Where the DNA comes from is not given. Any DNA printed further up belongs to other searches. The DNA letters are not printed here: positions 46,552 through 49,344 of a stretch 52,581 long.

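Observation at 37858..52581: Type I secretion operon dedicated to a >3,170-aa haem-peroxidase/RTX giant plus a second RTX protein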

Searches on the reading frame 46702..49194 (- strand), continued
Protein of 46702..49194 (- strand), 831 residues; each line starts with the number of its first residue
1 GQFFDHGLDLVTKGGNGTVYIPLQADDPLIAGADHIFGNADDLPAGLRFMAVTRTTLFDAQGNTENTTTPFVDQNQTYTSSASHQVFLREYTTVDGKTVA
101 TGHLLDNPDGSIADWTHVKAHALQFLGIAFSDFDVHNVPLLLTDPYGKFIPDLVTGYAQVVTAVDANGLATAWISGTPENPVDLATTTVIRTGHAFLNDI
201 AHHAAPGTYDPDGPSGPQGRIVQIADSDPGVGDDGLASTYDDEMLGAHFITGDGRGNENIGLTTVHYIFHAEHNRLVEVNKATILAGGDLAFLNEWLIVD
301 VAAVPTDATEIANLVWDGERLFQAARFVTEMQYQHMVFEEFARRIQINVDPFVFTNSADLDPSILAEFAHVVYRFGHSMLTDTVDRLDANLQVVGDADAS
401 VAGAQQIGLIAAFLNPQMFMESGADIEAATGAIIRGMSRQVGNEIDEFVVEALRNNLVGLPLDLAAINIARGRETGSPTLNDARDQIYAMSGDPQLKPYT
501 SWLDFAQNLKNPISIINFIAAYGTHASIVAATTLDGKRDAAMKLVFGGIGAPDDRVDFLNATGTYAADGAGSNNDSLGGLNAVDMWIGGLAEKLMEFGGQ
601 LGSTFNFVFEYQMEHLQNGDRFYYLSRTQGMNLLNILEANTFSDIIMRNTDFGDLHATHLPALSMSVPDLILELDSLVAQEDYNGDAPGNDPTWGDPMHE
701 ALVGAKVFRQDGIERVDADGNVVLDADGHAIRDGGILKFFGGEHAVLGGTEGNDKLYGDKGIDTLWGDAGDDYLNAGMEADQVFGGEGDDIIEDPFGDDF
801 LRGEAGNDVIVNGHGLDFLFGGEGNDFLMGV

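Call 44: get_annotated_region(hit=H4, flank=14000)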
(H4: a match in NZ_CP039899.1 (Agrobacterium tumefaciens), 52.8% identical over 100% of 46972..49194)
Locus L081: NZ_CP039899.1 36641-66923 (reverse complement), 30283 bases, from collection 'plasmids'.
description: Agrobacterium tumefaciens strain CFBP5877 plasmid pAtCFBP5877a, complete sequence
organism: Agrobacterium tumefaciens (NCBI taxid 358)
taxonomy: Bacteria; Pseudomonadota; Alphaproteobacteria; Hyphomicrobiales; Rhizobiaceae; Agrobacterium; Agrobacterium tumefaciens
host: -; source: -; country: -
typing (MOB-suite, as given by PLSDB): conjugative; relaxase MOBQ; mating-pair formation MPF_T
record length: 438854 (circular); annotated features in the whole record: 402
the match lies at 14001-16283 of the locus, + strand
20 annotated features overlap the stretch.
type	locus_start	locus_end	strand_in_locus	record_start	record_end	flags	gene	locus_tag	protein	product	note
CDS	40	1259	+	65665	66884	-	-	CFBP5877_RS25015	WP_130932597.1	IS3-like element ISRm1 family transposase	GO:0006313 - DNA transposition [Evidence IEA]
CDS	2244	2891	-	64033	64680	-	-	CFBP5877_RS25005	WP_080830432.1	DUF1109 domain-containing protein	-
CDS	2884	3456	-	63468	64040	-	-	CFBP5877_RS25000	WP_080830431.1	sigma-70 family RNA polymerase sigma factor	GO:0006352 - DNA-templated transcription initiation [Evidence IEA]; GO:0006355 - regulation of DNA-templated ...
CDS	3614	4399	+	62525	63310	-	-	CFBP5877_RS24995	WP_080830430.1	alpha/beta hydrolase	-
CDS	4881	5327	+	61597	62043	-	-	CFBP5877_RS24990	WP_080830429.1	excisionase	-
CDS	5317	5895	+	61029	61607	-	-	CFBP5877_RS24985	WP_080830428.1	PIN domain-containing protein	-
CDS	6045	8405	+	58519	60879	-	-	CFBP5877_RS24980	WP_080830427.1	hypothetical protein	-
CDS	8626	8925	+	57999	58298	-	-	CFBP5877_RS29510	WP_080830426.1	hypothetical protein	-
CDS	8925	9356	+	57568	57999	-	-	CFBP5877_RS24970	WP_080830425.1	type II toxin-antitoxin system VapC family toxin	-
CDS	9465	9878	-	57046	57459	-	-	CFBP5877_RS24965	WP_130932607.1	helix-turn-helix transcriptional regulator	-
CDS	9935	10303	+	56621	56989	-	-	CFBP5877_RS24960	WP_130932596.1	hypothetical protein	-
CDS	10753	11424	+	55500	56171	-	-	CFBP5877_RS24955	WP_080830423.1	response regulator transcription factor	GO:0000160 - phosphorelay signal transduction system [Evidence IEA]; GO:0006355 - regulation of DNA-templated ...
CDS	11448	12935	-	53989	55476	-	-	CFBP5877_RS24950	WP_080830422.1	histidine kinase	GO:0000160 - phosphorelay signal transduction system [Evidence IEA]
CDS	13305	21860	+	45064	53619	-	-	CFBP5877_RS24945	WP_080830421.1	peroxidase family protein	-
CDS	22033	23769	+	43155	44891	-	-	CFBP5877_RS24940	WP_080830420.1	type I secretion system permease/ATPase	-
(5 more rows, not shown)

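Call 57: search_protein_families(library=pfam, proteins=[L027:7985-8584:+, L054:9053-9952:+, L027:7985-12484:+], max_evalue=1)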
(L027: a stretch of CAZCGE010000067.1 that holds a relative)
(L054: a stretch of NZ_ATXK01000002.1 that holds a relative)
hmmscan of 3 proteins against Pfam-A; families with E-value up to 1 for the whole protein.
L027:7985-8584:+ (200 aa): 2 families
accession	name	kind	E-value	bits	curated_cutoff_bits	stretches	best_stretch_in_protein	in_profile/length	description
PF07328.17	VirD1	-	0.03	14.8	28.2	0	135-170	77-112/142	T-DNA border endonuclease VirD1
PF03098.20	An_peroxidase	-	0.22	10.5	25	1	47-82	2-35/530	Animal haem peroxidase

L054:9053-9952:+ (300 aa): 1 family
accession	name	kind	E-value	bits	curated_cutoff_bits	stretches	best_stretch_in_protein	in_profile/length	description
PF03098.20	An_peroxidase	-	0.0033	16.5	25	1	99-135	2-36/530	Animal haem peroxidase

L027:7985-12484:+ (1500 aa): 2 families
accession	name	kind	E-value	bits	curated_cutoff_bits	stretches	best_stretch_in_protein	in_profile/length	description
PF03098.20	An_peroxidase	-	9.7e-55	186.5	25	3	974-1249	209-448/530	Animal haem peroxidase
PF00353.25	HemolysinCabind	-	6e-06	26.6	23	1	1461-1494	2-35/36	RTX calcium-binding nonapeptide repeat (4 copies)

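Call 61: predict_structure(alignment_id=A1)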
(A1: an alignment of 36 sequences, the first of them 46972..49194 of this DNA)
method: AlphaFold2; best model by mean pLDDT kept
length: 741 residues; sequences in the alignment: 36
mean_pLDDT: 66.1   pTM: 0.54
mean pLDDT of the five models: 66.1, 64.9, 64.2, 63.2, 62.6
residues with pLDDT >= 90: 135; 70-90: 199; 50-70: 206; < 50: 201
segments of 3 or more residues with pLDDT < 50: 1-22, 31-38, 49-57, 62-77, 213-218, 259-261, 341-380, 400-403, 439-446, 452-476, 570-573, 615-623, 653-677, 679-688
pLDDT, mean of each block of 10 residues (from residue 1): 25 33 52 44 56 43 37 44 86 91 83 86 96 89 86 95 91 96 92 76 72 49 82 78 83 53 61 83 92 94 94 90 76 55 45 40 41 42 60 60 53 55 58 53 47 45 31 53 81 81 89 86 90 85 92 92 73 64 79 64 67 49 50 57 58 39 33 42 46 61 58 76 79 56 44
secondary structure, 60 per line:
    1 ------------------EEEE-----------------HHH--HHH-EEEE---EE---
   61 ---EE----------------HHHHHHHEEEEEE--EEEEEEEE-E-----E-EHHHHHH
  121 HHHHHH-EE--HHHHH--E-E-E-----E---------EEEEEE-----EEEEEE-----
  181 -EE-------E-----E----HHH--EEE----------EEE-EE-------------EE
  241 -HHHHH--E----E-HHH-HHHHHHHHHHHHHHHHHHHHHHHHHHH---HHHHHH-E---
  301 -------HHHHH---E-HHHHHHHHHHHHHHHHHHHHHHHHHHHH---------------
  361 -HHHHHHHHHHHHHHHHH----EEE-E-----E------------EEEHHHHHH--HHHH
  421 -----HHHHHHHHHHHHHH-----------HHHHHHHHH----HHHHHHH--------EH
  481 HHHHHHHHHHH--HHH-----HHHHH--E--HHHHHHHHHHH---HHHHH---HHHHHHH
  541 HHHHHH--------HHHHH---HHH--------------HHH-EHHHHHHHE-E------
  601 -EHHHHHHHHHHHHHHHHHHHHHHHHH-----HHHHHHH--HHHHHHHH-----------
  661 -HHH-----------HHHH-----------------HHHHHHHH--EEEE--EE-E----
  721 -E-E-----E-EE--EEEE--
elements in order (helices of 4 or more, strands of 3 or more residues): E19-22 E49-52 H82-88 E89-94 E97-104 H115-126 H132-136 E159-164 E170-175 E207-209 E220-222 H242-246 H260-286 H290-295 H308-312 H318-345 H362-378 E383-385 E406-408 H409-414 H417-420 H426-439 H451-459 H464-470 H480-491 H502-506 H512-522 H526-530 H534-546 H555-559 H585-591 H603-627 H633-639 H642-649 H676-679 H697-704 E707-710 E736-739

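Call 65: fold_search(model_id=the predicted structure, library=pdb)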
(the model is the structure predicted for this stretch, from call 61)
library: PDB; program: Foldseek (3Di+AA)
matches with E <= 10: 115; with E <= 0.001: 63
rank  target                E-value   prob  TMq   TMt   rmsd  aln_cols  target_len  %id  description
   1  8s6c                  1.1e-10  1.00  0.33  0.45  18.8       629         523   23  Crystal structure of Cyanobacterium TDX16 peroxidase (released 2024-12-04)
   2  6erc_A                3.3e-09  1.00  0.31  0.43  19.6       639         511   20  Peroxidase A from Dictyostelium discoideum (DdPoxA) (released 2017-12-27)
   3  1mhl_C                4.2e-08  1.00  0.36  0.53  12.1       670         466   17  CRYSTAL STRUCTURE OF HUMAN MYELOPEROXIDASE ISOFORM C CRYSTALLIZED IN SPACE GROUP P2(1) AT PH 5.5 AND 20 DEG C (released 1996-01-06)
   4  7qzr_D                4.9e-08  1.00  0.38  0.56  11.4       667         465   16  Structure of native leukocyte myeloperoxidase in complex with the Staphyloccal Peroxidase Inhibitor SPIN from Staphylo (released 2022-10-26)
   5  7qzr_B                7.1e-08  1.00  0.37  0.54  12.0       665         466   16  Structure of native leukocyte myeloperoxidase in complex with the Staphyloccal Peroxidase Inhibitor SPIN from Staphylo (released 2022-10-26)
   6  8ogi_B                1.7e-07  1.00  0.35  0.52  12.4       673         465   17  Structure of native human eosinophil peroxidase (released 2024-01-24)
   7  4dl1_C                1.9e-07  1.00  0.32  0.47  12.4       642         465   16  Crystal Structure of human Myeloperoxidase with covalent thioxanthine analog (released 2012-03-21)
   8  9qe3_B                2.0e-07  1.00  0.34  0.51  12.4       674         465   16  Structure of native leukocyte myeloperoxidase in complex with a truncated version of the Staphylococcal Peroxidase Inh (released 2025-10-15)
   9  8y9x                  2.4e-07  1.00  0.32  0.39  16.7       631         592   18  Crystal structure of the complex of lactoperoxidase with four inorganic substrates, SCN, I, Br and Cl (released 2024-03-13)
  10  6ky7                  2.5e-07  1.00  0.34  0.41  18.2       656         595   18  Crystal structure of yak lactoperoxidase at 2.27 A resolution (released 2019-10-16)
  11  7oih_F                2.7e-07  1.00  0.32  0.40  19.7       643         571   17  Glycosylation in the crystal structure of neutrophil myeloperoxidase (released 2022-08-24)
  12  5fiw_C                3.1e-07  1.00  0.34  0.50  12.5       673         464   17  CRYSTAL STRUCTURE OF HUMAN MYELOPEROXIDASE AT 1.7 ANGSTROMS RESOLUTION (released 2015-10-14)
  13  2gjm_A                3.5e-07  1.00  0.34  0.42  17.7       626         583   19  Crystal structure of Buffalo lactoperoxidase at 2.75A resolution (released 2006-05-02)
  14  5gls_A                3.5e-07  1.00  0.32  0.39  17.6       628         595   18  Structure of bovine Lactoperoxidase with a partially modified covalent bond with heme moiety (released 2016-07-27)
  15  6azp_A                4.1e-07  1.00  0.36  0.45  11.9       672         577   16  A Structurally Dynamic N-terminal Region Drives Function of the Staphylococcal Peroxidase Inhibitor (SPIN) (released 2017-12-27)
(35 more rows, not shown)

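Call 78: get_annotated_region(hit=H1, flank=12000)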
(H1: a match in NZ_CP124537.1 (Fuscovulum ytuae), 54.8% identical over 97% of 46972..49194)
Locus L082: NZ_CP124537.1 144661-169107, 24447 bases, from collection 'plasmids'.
description: Fuscovulum ytuae strain YMD61 plasmid unnamed2, complete sequence
organism: Fuscovulum ytuae (NCBI taxid 3042299)
taxonomy: Bacteria; Pseudomonadota; Alphaproteobacteria; Rhodobacterales; Paracoccaceae; Fuscovulum; Fuscovulum ytuae
host: -; source: pure culture,sediment; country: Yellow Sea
typing (MOB-suite, as given by PLSDB): non-mobilizable
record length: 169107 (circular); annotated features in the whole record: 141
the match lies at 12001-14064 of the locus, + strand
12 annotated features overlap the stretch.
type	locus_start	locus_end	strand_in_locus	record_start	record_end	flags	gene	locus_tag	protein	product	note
CDS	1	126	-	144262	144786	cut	-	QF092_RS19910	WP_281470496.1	GspMb/PilO family protein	-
CDS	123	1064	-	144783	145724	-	-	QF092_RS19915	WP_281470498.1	PilN domain-containing protein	-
CDS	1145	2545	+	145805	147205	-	-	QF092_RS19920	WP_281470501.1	GspE/PulE family protein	GO:0009306 - protein secretion [Evidence IEA]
CDS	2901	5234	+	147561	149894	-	-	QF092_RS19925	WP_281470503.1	multicopper oxidase domain-containing protein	-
CDS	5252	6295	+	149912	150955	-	-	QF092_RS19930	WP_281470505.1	SCO family protein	-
CDS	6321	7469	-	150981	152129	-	-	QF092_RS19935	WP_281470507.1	sialidase family protein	-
CDS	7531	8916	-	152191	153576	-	-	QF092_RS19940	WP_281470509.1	glutamine synthetase family protein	GO:0006542 - glutamine biosynthetic process [Evidence IEA]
CDS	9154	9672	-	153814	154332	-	-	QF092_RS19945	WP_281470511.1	hypothetical protein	-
CDS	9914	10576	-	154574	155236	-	-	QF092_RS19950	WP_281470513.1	response regulator transcription factor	GO:0000160 - phosphorelay signal transduction system [Evidence IEA]; GO:0006355 - regulation of DNA-templated ...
CDS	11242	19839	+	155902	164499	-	-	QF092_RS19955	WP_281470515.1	peroxidase family protein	-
CDS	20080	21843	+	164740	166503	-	-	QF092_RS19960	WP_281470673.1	type I secretion system permease/ATPase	GO:0030253 - protein secretion by the type I secretion system [Evidence IEA]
CDS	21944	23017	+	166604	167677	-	-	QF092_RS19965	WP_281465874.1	hypothetical protein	-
